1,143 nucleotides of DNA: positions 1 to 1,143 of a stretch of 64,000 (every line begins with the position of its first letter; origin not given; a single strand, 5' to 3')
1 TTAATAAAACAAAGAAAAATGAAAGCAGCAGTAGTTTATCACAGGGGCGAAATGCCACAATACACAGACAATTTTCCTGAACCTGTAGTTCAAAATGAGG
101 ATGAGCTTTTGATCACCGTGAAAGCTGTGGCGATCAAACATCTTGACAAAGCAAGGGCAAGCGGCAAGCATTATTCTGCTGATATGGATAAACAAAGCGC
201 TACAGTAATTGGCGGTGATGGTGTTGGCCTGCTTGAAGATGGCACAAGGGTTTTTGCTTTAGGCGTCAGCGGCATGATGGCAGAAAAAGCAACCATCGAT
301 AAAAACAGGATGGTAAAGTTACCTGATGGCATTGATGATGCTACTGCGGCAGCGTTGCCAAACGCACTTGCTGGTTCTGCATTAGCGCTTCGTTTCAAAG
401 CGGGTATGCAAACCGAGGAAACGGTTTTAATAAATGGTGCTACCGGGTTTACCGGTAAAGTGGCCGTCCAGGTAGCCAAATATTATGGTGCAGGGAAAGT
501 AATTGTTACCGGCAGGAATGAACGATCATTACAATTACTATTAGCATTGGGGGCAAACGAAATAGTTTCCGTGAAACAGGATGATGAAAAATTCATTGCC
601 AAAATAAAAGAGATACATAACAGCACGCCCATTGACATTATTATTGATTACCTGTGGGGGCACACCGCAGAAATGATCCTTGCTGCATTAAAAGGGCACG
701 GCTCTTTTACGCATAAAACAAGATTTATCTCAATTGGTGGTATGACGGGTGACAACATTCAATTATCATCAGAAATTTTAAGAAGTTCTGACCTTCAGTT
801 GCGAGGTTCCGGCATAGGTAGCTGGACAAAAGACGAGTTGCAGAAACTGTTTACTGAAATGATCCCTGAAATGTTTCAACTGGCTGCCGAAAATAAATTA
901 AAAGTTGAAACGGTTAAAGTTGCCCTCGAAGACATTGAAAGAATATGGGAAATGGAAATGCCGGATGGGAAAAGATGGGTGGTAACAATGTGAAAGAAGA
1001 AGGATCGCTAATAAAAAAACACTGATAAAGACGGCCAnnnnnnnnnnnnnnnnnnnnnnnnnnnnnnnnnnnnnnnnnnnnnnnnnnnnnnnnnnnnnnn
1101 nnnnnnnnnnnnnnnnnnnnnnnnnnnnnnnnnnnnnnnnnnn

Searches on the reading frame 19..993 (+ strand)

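Call 27: search_protein_families(library=pfam, proteins=[window:19-993:+], max_evalue=0.001)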
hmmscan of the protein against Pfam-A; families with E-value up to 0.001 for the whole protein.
window:19-993:+ (324 aa): 2 families
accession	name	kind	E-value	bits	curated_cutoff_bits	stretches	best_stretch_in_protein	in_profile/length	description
PF00107.32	ADH_zinc_N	-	8.9e-15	55.2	31.8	1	146-277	3-123/129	Zinc-binding dehydrogenase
PF08240.17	ADH_N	-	0.00061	20.5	23.5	0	27-103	2-104/104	Alcohol dehydrogenase GroES-like domain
